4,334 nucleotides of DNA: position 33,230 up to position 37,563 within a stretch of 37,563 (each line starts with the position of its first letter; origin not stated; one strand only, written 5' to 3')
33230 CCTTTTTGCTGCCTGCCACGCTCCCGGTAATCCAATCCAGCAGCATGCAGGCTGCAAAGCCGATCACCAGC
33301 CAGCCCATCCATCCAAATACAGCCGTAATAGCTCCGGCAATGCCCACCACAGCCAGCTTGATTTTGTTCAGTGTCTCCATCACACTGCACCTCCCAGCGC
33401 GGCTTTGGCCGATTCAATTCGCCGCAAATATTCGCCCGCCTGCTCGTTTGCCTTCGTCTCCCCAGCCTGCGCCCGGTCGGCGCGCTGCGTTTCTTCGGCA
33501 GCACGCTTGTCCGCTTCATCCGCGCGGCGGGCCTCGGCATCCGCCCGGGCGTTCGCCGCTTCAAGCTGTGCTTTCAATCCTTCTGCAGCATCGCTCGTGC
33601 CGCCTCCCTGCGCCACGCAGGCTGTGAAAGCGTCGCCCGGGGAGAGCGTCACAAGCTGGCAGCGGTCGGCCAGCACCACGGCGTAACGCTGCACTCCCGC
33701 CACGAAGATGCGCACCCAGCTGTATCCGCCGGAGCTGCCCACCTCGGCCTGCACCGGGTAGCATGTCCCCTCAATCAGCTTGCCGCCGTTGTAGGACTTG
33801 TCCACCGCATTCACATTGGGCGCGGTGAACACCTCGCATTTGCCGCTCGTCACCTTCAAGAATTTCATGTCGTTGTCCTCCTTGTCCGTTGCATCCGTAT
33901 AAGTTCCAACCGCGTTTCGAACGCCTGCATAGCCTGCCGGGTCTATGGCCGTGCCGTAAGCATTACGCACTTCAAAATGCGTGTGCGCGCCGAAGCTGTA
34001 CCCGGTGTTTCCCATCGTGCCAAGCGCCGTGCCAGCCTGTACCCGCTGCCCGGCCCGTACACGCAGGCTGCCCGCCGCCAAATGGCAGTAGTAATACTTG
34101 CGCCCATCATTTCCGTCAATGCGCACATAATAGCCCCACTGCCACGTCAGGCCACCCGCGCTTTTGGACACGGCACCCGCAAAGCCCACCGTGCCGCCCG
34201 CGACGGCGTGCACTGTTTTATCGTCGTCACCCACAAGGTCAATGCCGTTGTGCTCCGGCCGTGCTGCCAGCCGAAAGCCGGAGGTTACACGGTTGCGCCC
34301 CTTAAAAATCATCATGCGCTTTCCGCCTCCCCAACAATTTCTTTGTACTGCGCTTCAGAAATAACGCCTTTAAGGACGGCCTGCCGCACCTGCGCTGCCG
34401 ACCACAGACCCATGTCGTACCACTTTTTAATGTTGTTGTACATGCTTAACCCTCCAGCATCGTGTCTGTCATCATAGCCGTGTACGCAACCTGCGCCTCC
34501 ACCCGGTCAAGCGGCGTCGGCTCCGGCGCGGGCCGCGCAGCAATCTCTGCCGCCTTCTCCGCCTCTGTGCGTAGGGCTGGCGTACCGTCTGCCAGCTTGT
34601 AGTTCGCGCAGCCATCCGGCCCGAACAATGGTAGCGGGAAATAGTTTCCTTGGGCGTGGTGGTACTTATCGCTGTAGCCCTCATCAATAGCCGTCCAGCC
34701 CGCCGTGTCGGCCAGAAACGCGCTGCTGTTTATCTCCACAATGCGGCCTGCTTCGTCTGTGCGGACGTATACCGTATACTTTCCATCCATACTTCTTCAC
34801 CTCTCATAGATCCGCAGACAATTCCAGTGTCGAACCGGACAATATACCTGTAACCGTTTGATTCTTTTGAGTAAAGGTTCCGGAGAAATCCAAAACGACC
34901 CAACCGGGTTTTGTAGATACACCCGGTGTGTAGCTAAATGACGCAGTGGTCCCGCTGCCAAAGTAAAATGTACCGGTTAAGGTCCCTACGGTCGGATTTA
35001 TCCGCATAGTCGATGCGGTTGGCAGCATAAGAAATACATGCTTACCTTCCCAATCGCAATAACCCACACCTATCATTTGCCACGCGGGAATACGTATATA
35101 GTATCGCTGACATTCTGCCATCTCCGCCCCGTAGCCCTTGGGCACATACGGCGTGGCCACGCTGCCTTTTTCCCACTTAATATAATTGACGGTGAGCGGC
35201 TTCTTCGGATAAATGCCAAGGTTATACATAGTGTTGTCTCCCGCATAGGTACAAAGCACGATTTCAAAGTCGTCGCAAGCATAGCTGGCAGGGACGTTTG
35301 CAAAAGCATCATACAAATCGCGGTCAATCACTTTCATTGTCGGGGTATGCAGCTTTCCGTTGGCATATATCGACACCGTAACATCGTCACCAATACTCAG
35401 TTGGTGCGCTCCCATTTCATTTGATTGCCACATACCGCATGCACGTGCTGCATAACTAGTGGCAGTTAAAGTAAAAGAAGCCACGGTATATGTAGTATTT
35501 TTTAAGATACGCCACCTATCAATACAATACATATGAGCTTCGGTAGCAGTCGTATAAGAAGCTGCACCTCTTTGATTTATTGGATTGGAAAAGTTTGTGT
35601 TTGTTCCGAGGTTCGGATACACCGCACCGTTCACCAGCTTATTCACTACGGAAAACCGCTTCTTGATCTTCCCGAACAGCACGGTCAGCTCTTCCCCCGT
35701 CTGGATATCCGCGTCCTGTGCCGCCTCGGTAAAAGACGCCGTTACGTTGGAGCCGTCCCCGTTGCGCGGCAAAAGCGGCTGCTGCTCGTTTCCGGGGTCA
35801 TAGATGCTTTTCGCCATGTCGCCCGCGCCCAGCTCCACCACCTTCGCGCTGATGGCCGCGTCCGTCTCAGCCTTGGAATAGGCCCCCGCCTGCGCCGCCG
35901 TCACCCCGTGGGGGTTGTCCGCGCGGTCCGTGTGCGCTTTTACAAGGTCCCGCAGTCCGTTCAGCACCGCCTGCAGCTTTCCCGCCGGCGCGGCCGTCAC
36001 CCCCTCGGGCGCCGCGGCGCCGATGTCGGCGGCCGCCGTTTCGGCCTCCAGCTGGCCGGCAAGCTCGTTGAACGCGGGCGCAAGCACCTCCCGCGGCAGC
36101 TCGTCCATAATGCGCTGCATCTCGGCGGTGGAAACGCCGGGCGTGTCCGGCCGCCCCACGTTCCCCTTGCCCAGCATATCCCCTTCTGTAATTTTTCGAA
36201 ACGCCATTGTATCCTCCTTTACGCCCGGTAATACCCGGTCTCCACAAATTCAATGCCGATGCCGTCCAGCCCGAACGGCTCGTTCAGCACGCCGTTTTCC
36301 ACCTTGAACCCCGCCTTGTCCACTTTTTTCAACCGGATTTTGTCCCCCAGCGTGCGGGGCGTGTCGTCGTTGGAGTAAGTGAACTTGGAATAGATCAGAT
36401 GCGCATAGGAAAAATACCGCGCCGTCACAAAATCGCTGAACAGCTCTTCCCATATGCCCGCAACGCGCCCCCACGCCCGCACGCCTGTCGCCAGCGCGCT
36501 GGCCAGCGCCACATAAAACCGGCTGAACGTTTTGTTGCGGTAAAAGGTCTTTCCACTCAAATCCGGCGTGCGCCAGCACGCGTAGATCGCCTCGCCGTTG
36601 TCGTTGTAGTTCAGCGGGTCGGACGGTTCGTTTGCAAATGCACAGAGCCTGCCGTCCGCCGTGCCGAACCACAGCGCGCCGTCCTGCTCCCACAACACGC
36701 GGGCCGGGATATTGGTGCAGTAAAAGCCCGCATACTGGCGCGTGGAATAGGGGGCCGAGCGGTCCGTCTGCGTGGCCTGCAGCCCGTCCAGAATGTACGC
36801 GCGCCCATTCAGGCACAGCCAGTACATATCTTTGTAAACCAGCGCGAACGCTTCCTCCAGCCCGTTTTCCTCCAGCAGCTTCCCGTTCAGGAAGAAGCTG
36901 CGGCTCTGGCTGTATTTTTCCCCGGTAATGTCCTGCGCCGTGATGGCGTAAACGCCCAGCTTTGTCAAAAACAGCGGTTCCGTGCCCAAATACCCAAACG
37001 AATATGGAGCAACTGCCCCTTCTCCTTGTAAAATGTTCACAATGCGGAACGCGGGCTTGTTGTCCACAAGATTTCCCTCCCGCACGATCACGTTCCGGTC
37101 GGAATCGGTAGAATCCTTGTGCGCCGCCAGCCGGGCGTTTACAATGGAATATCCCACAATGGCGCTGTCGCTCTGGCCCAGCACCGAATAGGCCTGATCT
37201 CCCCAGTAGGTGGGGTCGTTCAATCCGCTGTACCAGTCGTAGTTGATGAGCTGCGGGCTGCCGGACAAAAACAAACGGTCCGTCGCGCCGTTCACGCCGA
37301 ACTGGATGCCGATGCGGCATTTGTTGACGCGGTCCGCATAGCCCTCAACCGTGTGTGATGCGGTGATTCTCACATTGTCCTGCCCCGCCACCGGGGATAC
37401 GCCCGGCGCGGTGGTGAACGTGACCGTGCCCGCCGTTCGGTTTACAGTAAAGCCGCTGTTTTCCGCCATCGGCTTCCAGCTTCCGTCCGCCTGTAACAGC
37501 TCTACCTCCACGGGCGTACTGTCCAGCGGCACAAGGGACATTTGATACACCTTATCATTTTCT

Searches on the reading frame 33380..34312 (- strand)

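Call 70: search_protein_families(library=phrogs, proteins=[window:33380-34312:-], max_evalue=0.00001)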
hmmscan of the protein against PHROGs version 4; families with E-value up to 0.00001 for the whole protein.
window:33380-34312:- (310 aa): 15 families
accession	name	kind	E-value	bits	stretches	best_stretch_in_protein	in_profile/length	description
phrog_7767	-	other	1.8e-23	84.3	1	8-136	5-126/194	metallo-endopeptidase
phrog_3578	-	lysis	9.8e-20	72.3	1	8-136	215-363/405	endolysin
phrog_6700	-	lysis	9.1e-18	63.6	1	10-143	2615-2740/2898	endolysin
phrog_14988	-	other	4.7e-16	60.3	1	18-118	30-129/272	peptidase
phrog_21656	-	other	2.2e-13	50.1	1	21-134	637-748/1022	peptidase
phrog_10030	-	tail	2.2e-11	42.8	1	17-126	1910-2015/2105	tail length tape measure protein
phrog_1067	-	head and packaging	3.5e-11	43.3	1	20-133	761-867/991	minor head protein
phrog_880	-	lysis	3e-10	41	1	4-127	12-134/435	endolysin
phrog_16615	-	other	2e-09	37.8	1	20-129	418-517/529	peptidase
phrog_4070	-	tail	8.9e-09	35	1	7-121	612-719/989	tail length tape measure protein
phrog_28394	-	unknown function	3.2e-08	34.1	1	22-128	204-299/303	-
phrog_28672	-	other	9.1e-08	32.1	1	6-120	273-378/397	metallo-endopeptidase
phrog_37190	-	other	2.8e-07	31.3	1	20-128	140-237/244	peptidase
phrog_8537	-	unknown function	3.2e-06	27.7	1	21-118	16-103/384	-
phrog_13392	-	lysis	5.1e-06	27.2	1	67-150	101-181/308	endolysin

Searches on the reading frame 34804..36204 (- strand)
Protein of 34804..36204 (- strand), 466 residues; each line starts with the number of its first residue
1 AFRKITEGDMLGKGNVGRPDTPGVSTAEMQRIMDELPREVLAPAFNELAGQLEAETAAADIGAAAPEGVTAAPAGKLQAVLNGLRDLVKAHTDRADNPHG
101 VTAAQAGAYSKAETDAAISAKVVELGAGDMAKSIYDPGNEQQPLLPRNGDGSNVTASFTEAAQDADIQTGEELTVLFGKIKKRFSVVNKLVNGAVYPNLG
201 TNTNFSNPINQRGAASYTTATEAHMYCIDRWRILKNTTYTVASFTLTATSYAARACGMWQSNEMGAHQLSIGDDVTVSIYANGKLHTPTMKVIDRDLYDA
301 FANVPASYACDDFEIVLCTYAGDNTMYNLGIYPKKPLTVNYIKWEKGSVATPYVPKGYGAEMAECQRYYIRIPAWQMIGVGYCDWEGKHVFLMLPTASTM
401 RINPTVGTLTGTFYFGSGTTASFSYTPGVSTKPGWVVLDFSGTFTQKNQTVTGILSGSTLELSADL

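Call 70: search_protein_families(library=phrogs, proteins=[window:34804-36204:-], max_evalue=0.00001)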
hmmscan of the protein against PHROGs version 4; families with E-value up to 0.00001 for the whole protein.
window:34804-36204:- (466 aa): 5 families
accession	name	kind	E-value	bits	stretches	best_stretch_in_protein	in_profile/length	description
phrog_4492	-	tail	4.9e-13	49.2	1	314-430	949-1055/1096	tail fiber protein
phrog_28838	-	unknown function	6e-08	32.7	1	196-411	383-615/661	-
phrog_8147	-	tail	2.2e-07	31.3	1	80-120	123-163/436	tail fiber protein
phrog_27782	-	unknown function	1.3e-06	28.4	0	339-370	509-540/644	-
phrog_21765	-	unknown function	6.2e-06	26.5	0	153-199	276-322/422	-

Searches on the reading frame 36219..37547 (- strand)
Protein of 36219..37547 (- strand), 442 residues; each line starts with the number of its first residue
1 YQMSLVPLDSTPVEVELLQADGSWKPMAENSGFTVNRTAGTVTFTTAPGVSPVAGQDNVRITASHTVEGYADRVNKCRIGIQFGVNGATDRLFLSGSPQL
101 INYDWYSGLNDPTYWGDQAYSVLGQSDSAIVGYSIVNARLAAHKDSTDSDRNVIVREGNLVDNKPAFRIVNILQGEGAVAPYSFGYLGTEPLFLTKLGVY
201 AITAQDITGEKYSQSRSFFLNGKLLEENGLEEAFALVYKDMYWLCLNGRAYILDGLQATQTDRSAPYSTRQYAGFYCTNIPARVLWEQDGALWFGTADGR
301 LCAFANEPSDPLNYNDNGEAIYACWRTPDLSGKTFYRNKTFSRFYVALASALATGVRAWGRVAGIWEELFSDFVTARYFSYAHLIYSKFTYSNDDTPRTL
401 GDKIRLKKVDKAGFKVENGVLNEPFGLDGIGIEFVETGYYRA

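Call 70: search_protein_families(library=phrogs, proteins=[window:36219-37547:-], max_evalue=0.00001)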
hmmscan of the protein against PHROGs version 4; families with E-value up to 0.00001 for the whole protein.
window:36219-37547:- (442 aa): 1 family
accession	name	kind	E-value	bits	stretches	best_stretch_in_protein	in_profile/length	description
phrog_3287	-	head and packaging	2.9e-24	86.8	1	28-351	103-454/524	virion structural protein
